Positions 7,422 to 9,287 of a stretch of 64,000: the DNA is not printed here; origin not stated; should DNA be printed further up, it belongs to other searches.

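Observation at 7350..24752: Duplicated hisF-gltB(FMN) gene pair, with hisH embedded in a split archaeal-type glutamate synthase operon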

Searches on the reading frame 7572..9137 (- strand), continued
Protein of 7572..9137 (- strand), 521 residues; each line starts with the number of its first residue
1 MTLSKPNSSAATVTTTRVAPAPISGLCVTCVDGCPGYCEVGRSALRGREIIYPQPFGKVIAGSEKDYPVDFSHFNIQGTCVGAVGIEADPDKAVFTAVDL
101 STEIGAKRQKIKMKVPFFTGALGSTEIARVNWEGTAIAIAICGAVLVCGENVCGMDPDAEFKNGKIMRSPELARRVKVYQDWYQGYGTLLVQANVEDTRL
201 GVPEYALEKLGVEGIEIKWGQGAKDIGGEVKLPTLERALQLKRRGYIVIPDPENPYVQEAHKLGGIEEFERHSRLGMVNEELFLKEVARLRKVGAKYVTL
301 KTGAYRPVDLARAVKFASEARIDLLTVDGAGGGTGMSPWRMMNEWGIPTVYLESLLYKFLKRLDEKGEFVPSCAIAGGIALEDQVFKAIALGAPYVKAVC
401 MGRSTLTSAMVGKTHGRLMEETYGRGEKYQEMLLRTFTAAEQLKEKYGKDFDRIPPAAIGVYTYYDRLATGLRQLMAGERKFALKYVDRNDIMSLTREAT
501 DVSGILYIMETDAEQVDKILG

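Call 19: search_protein_representatives(protein=window:7572-9137:-)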
Query: 521 residues. Proteins with E-value up to 0.001 (for the whole library): 1078; up to 1e-10: 627; up to 1e-30: 150. The best 150 are listed.
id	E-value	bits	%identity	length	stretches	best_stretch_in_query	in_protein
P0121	1.7e-169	581.1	52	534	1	2-520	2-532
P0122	5.2e-154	530.0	52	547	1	4-504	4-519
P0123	6.8e-150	516.4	52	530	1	15-520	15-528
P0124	2.1e-149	514.8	49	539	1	7-520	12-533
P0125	9.4e-140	483.0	47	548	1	20-520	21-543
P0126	3.2e-135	468.0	59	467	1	1-368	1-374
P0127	1.1e-134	466.2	48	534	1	20-521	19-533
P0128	2.9e-124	431.9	44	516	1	9-510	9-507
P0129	4.3e-123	428.0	60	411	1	87-415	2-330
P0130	2.3e-122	425.6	44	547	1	15-519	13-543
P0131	2.4e-122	425.6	48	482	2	281-518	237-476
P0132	2.6e-116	405.6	60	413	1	113-421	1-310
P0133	5.8e-112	391.3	66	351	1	83-351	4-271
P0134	6.8e-110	384.4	72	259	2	1-133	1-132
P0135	4.0e-108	378.6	41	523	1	4-520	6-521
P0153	6.6e-73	262.4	33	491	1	21-500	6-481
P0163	1.1e-62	228.7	38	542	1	25-521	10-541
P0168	1.3e-60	221.9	31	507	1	4-520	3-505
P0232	1.1e-37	146.3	39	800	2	17-396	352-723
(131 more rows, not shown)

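Call 23: find_related_loci(query=A2, collection=genome_contigs, flank=6000)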
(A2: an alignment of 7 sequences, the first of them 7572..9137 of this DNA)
Query A2 (521 aa) in genome_contigs; peptide patterns used: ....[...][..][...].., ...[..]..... (x = any residue, [..] = any of these).
600 stretches matched a pattern (row limit reached: there are more); 597 encode a relative of the query (tblastn E <= 1e-3); the best 80 are kept; 80 distinct loci.
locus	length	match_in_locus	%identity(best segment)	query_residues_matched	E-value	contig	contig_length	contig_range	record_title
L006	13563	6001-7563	84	1-521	0e+0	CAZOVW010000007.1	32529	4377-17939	MAG TPA_asm: uncultured Dehalococcoidales bacterium isolate binchicken_co318_153 genome assembly, contig: NODE_464_lengt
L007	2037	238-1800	80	1-521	0e+0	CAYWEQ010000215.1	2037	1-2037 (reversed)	MAG TPA_asm: uncultured Rikenellaceae bacterium isolate SRP080215_co1_37 genome assembly, contig: NODE_170373_length_203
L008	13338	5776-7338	79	1-521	0e+0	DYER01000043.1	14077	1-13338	MAG TPA_asm: Ammonifex sp. isolate Tomsk_66_11 Tomsk_k141_30716, whole genome shotgun sequence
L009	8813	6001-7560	75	1-520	0e+0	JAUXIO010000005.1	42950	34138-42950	MAG: Dehalococcoidia bacterium isolate CSMAG_2983 CSMAG_2983_k119_151475_length_42950_cov_9.1652, whole genome shotgun s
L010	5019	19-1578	73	1-520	0e+0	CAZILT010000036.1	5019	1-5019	MAG TPA_asm: uncultured Dehalococcoidales bacterium isolate SRP067234_co1_69 genome assembly, contig: k99_777754, whole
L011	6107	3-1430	82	47-521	0e+0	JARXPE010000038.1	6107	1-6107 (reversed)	MAG: Thermoproteota archaeon isolate JZ-2_bin_200 JZ-2.bins.200.final_scaffold_38, whole genome shotgun sequence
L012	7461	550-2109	73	1-521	0e+0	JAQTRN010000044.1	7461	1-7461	MAG: Dehalococcoidales bacterium isolate STB_164 NODE_28231_length_7461_cov_3.409326_Sandtown_B, whole genome shotgun se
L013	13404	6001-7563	71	1-521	0e+0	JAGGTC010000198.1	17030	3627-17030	MAG: Deltaproteobacteria bacterium isolate AUK038 PB_MANV_038_c_000000000098, whole genome shotgun sequence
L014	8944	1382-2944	71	1-520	0e+0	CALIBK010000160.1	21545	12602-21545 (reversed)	MAG: uncultured bacterium isolate S1_Bin_MAXBIN__233_1 genome assembly, contig: c_000001236781, whole genome shotgun seq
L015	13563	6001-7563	70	1-521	0e+0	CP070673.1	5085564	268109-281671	MAG: Deltaproteobacteria bacterium isolate bin73 chromosome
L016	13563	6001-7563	70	1-520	0e+0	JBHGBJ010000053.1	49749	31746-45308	MAG: Thermodesulfobacteriota bacterium isolate SBS.BIN.12 SBSBIN12_contig_53, whole genome shotgun sequence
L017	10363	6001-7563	70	1-521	0e+0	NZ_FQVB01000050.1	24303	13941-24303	Desulfacinum infernum DSM 9756, whole genome shotgun sequence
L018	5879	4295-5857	70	1-521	0e+0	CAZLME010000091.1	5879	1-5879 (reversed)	MAG TPA_asm: uncultured Actinomycetota bacterium isolate binchicken_co89_497 genome assembly, contig: NODE_29118_length_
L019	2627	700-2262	68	1-521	0e+0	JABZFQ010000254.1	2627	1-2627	MAG: Desulfobacteraceae bacterium isolate Grevelingen_8MPaII_metabat2.79 scaffold_28713, whole genome shotgun sequence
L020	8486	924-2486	69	1-520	0e+0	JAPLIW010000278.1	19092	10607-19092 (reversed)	MAG: Deltaproteobacteria bacterium isolate LacPavin_0920_SED5_MAG_56_12 LacPavin_0920_SED5_scaffold_2254353, whole genom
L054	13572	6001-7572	61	1-520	0e+0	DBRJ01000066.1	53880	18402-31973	MAG TPA_asm: Pelotomaculum sp. UBA1371 UBA1371_contig_5769, whole genome shotgun sequence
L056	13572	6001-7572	60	1-520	0e+0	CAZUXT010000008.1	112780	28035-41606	MAG TPA_asm: uncultured Eubacteriales bacterium isolate binchicken_co228_403 genome assembly, contig: NODE_90_length_112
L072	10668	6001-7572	58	1-520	0e+0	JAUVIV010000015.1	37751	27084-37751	MAG: bacterium isolate CSMAG_437 CSMAG_437_k127_5602302_length_37751_cov_14.0602, whole genome shotgun sequence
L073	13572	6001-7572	59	1-520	0e+0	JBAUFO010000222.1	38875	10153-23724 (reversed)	MAG: Candidatus Zixiibacteriota bacterium isolate MFD13088_ilm_asm_bin32 k127_276268, whole genome shotgun sequence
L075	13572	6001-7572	58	1-520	0e+0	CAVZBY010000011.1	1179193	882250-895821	MAG: Candidatus Aminicenantes bacterium isolate MFD00905.bin.2.121 genome assembly, contig: contig_5045, whole genome sh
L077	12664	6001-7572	60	1-520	0e+0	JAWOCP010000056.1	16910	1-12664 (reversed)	MAG: Dehalococcoidia bacterium isolate BLK5-1.bin.32 k191_913299, whole genome shotgun sequence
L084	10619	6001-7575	59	1-521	0e+0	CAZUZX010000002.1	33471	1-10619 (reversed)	MAG TPA_asm: uncultured Dehalococcoidia bacterium isolate binchicken_co383_164 genome assembly, contig: NODE_218_length_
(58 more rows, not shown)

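Call 32: search_protein_families(library=pfam, proteins=[L084:2926-3396:+, L084:3393-5264:+, L084:5277-5942:+, L084:1589-1921:+, L084:1227-1565:+, L084:9854-10525:-])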
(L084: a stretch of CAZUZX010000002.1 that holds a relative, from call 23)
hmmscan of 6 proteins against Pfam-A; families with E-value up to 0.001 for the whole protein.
L084:2926-3396:+ (156 aa): 1 family
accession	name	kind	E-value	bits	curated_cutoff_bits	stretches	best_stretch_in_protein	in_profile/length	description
PF01257.25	2Fe-2S_thioredx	-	2e-49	167.6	24.8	1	9-150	2-143/145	Thioredoxin-like [2Fe-2S] ferredoxin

L084:3393-5264:+ (623 aa): 13 families
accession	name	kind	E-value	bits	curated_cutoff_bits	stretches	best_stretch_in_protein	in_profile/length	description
PF01512.22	Complex1_51K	-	4.3e-44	150.5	31.2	1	183-356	1-149/150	Nuo51 FMN-binding domain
PF10589.14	NADH_4Fe-4S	-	3.2e-34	117.1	23.5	1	467-551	1-85/85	NADH-ubiquinone oxidoreductase-F iron-sulfur binding region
PF00037.32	Fer4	-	9.8e-13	47.8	21.1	2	569-591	2-24/24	4Fe-4S binding domain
PF01257.25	2Fe-2S_thioredx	-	2.8e-08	34.2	24.8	1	25-105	61-143/145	Thioredoxin-like [2Fe-2S] ferredoxin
PF14697.11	Fer4_21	-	5.2e-08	33.3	35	1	569-621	2-58/59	4Fe-4S dicluster domain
PF12838.12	Fer4_7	-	2.1e-07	31.7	27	1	574-619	1-52/52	4Fe-4S dicluster domain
PF10531.15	SLBB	-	2.9e-07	30.6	27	1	380-428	2-53/55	SLBB domain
PF13237.11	Fer4_10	-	8e-07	29.3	25.5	1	570-615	4-52/53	4Fe-4S dicluster domain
PF12837.12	Fer4_6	-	2.1e-06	27.8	25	1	568-590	2-24/24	4Fe-4S binding domain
PF13187.11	Fer4_9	-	4.5e-06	27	27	1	574-618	1-50/52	4Fe-4S dicluster domain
PF12797.12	Fer4_2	-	1.1e-05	25.5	24.5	1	569-586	4-21/22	4Fe-4S binding domain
PF06999.17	Suc_Fer-like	-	0.00018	22.1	34.9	1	24-116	91-188/191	Sucrase/ferredoxin-like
PF22461.2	SLBB_2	-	0.00087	19.8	27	0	379-424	2-48/79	SLBB domain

L084:5277-5942:+ (221 aa): 2 families
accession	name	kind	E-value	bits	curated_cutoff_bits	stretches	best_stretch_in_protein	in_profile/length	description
PF13510.11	Fer2_4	-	1.1e-16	61.1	22.8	1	3-78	5-81/82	2Fe-2S iron-sulfur cluster binding domain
PF12838.12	Fer4_7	-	4.5e-05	24.3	27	1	123-176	2-50/52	4Fe-4S dicluster domain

L084:1589-1921:+ (110 aa): 0 families

L084:1227-1565:+ (112 aa): 1 family
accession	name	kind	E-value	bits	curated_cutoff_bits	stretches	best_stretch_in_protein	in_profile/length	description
PF00120.29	Gln-synt_C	-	1.2e-31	110.5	24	1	6-108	244-344/344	Glutamine synthetase, catalytic domain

L084:9854-10525:- (223 aa): 1 family
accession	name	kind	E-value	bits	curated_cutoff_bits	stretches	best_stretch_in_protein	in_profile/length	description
PF01902.24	Diphthami_syn_2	-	2.2e-40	139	23.2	1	7-201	5-197/219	Diphthamide synthase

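Call 48: predict_structure(alignment_id=A1)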
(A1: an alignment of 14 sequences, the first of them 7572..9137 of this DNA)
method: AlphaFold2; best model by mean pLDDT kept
length: 521 residues; sequences in the alignment: 14
mean_pLDDT: 81.0   pTM: 0.84
mean pLDDT of the five models: 81.0, 80.2, 80.2, 79.7, 75.7
residues with pLDDT >= 90: 232; 70-90: 179; 50-70: 62; < 50: 48
segments of 3 or more residues with pLDDT < 50: 1-26, 54-66, 225-227
pLDDT, mean of each block of 10 residues (from residue 1): 28 30 38 63 84 48 52 82 63 73 83 92 76 94 93 85 91 96 94 89 96 90 52 86 85 94 87 78 94 94 83 94 87 56 69 93 96 85 90 92 85 89 88 91 93 94 94 80 72 92 92 88 87
secondary structure, 60 per line:
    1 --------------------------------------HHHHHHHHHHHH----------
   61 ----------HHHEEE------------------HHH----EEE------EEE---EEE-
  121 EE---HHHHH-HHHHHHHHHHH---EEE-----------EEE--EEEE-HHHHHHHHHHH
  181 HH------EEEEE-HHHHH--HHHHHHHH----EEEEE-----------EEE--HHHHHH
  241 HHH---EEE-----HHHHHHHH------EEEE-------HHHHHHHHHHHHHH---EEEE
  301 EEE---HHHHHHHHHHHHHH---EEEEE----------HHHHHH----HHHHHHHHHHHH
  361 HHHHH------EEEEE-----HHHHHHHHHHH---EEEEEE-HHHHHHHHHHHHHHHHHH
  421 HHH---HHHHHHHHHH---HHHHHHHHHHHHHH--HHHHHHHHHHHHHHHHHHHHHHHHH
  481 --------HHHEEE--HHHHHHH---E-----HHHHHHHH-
elements in order: H39-50 E74-76 E102-104 E111-113 E117-119 H126-130 H132-142 E146-148 E160-162 E165-168 H170-182 E189-193 H195-199 H202-209 E214-218 E230-232 H235-243 E247-249 H255-262 E269-272 H280-293 E297-303 H307-320 E324-328 H339-344 H349-365 E372-376 H382-392 E396-401 H403-423 H427-436 H440-453 H456-480 E492-494 H497-503 H513-520

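Call 53: fold_search(model_id=the predicted structure, library=pdb)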
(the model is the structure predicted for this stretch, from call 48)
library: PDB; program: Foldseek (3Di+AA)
matches with E <= 10: 1527; with E <= 0.001: 171
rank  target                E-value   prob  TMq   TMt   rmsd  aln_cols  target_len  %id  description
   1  8ufy_A                3.3e-08  1.00  0.44  0.61   8.4       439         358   13  High Resolution structure of A. viridans Lactate Oxidase (released 2024-08-14)
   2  2j6x_B                3.4e-08  1.00  0.43  0.59   8.7       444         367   14  The crystal structure of lactate oxidase (released 2006-10-23)
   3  2w0u_A                6.6e-08  1.00  0.45  0.68   7.0       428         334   14  CRYSTAL STRUCTURE OF HUMAN GLYCOLATE OXIDASE IN COMPLEX WITH THE INHIBITOR 5-[(4-CHLOROPHENYL)SULFANYL]- 1,2,3-THIADIA (released 2009-11-10)
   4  5qib                  8.1e-08  1.00  0.44  0.64   7.9       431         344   13  PanDDA analysis group deposition of models with modelled events (e.g. bound ligands) -- Crystal Structure of HAO1 in com (released 2018-07-18)
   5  2nli_A                1.0e-07  1.00  0.43  0.61   7.8       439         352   12  Crystal Structure of the complex between L-lactate oxidase and a substrate analogue at 1.59 angstrom resolution (released 2007-10-23)
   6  4yl2_D                1.1e-07  1.00  0.44  0.60   6.7       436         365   12  Aerococcus viridans L-lactate oxidase Y191F mutant (released 2015-08-26)
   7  4rje_A                1.2e-07  1.00  0.44  0.60   8.0       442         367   14  Aerococcus viridans L-lactate oxidase mutant (released 2014-12-03)
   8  2e77_C                1.3e-07  1.00  0.38  0.55   9.2       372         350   13  Crystal structure of L-lactate oxidase with pyruvate complex (released 2007-11-27)
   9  1llw                  1.4e-07  1.00  0.44  0.18  11.4       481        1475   16  Structural studies on the synchronization of catalytic centers in glutamate synthase: complex with 2-oxoglutarate (released 2002-07-31)
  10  5ebu_A                1.5e-07  1.00  0.44  0.60   6.8       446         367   12  Aerococcus viridans L-lactate oxidase Y215F mutant (released 2016-06-29)
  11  4q33_B                3.9e-07  1.00  0.36  0.53   5.7       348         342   16  Crystal Structure of Inosine 5'-monophosphate Dehydrogenase from Clostridium perfringens Complexed with IMP and A110 (released 2014-07-09)
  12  4q32_A                4.6e-07  1.00  0.36  0.53   5.6       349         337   15  Crystal Structure of Inosine 5'-monophosphate Dehydrogenase from Clostridium perfringens Complexed with IMP and C91 (released 2014-07-09)
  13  2vdc_A                5.7e-07  1.00  0.44  0.17   9.3       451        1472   16  THE 9.5 A RESOLUTION STRUCTURE OF GLUTAMATE SYNTHASE FROM CRYO-ELECTRON MICROSCOPY AND ITS OLIGOMERIZATION BEHAVIOR IN (released 2008-01-15)
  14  2du2_A                6.3e-07  1.00  0.44  0.59   7.1       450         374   11  Crystal Structure Analysis of the L-Lactate Oxidase (released 2006-12-05)
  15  1ea0_A                7.0e-07  1.00  0.44  0.17   9.3       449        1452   16  Alpha subunit of A. brasilense glutamate synthase (released 2001-11-01)
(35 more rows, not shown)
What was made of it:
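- On GltB FMN domain (PF01645), for the 521-aa protein: The AF2 model matches lactate/glycolate oxidases, GltS (1llw, 1ea0) and IMPDH about equally, E about 1e-7 (calls 48, 53)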
